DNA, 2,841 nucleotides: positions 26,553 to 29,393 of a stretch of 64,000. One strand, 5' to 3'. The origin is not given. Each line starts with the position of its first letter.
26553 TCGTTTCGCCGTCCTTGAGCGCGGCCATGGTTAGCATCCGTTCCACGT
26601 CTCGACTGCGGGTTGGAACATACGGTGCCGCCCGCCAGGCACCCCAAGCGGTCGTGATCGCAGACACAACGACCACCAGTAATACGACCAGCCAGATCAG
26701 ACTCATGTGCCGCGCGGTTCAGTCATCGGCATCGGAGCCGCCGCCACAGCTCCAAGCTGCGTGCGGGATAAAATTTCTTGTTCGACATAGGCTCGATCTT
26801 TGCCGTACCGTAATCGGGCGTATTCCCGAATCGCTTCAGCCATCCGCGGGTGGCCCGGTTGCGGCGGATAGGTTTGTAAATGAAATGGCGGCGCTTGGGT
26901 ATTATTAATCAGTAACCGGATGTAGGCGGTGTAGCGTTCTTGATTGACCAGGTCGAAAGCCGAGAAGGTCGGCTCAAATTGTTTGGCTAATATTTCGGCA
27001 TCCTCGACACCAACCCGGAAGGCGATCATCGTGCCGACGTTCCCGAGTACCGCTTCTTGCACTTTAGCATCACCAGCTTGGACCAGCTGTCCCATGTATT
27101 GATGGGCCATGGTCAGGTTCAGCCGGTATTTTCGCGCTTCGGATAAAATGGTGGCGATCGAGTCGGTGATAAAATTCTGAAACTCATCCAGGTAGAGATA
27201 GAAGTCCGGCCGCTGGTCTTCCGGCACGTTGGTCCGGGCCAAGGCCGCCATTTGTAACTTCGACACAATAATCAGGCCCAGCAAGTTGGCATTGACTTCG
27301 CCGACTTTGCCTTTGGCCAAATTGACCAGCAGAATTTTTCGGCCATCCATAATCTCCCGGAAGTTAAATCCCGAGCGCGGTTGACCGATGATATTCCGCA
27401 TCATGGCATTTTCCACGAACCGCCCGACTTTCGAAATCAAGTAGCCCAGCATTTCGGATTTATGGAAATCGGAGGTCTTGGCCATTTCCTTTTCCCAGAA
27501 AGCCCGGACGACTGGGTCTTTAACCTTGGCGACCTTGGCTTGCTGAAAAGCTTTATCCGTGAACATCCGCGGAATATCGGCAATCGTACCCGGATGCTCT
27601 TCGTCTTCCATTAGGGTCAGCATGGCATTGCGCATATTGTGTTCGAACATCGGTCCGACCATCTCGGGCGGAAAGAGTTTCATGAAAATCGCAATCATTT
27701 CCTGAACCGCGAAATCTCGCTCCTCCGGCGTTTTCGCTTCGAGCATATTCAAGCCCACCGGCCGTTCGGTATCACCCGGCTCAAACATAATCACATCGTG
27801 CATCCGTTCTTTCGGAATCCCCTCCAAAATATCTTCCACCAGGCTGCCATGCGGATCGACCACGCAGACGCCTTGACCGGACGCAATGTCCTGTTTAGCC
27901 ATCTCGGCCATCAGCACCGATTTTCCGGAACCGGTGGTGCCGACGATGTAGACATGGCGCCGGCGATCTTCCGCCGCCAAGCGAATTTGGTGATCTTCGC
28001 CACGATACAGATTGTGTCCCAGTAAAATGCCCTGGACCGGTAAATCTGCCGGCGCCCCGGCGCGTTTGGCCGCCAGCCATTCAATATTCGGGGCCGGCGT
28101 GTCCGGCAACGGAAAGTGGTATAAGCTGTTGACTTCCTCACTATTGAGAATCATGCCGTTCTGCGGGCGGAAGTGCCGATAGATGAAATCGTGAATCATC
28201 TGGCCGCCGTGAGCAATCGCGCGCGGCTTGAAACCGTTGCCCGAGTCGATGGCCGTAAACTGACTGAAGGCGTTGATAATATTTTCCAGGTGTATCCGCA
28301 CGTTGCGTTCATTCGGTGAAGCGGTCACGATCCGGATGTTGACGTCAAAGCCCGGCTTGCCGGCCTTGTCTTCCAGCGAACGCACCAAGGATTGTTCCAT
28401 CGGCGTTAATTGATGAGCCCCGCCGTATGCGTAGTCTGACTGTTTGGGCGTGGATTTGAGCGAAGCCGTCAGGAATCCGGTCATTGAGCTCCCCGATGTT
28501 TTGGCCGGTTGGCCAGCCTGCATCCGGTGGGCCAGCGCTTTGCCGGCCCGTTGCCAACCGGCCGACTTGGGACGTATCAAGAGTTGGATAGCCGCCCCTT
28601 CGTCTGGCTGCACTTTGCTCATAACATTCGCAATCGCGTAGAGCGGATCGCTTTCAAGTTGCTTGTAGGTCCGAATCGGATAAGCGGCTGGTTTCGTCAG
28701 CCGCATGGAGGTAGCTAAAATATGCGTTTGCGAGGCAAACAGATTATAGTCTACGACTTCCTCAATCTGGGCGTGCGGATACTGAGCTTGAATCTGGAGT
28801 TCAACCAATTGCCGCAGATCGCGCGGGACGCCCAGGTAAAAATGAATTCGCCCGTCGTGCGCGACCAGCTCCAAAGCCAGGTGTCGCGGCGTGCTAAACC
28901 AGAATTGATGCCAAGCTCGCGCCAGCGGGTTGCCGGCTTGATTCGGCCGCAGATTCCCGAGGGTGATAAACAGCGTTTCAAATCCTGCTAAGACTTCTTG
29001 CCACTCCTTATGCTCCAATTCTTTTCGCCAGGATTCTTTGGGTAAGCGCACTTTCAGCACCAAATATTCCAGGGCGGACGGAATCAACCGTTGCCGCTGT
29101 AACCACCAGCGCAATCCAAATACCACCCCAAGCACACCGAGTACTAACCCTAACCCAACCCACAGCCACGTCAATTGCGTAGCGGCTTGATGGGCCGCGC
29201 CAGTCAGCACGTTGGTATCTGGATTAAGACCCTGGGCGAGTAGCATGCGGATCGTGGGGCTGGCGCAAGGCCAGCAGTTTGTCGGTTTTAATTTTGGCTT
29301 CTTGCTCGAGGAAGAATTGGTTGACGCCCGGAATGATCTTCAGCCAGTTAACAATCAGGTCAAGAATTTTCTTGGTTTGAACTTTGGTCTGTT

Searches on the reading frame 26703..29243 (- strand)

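Call 24: search_protein_families(library=pfam, proteins=[window:26703-29243:-], max_evalue=0.001)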
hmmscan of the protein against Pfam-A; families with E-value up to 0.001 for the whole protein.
window:26703-29243:- (846 aa): 5 families
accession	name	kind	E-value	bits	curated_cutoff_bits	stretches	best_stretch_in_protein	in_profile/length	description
PF10412.15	TrwB_AAD_bind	-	8.5e-12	45.1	20.5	1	423-745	10-311/387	Type IV secretion-system coupling protein DNA-binding domain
PF02534.20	T4SS-DNA_transf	-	2.3e-10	40.4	20.1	1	413-754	33-380/468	Type IV secretory system Conjugative DNA transfer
PF12696.13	TraG-D_C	-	1.1e-06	29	22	1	681-750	2-73/126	TraM recognition site of TraD and TraG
PF01935.23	DUF87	-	1.5e-06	29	23.2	1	414-466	8-62/220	Helicase HerA, central domain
PF04851.21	ResIII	-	0.0004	20.8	22.5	1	423-475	18-72/164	Type III restriction enzyme, res subunit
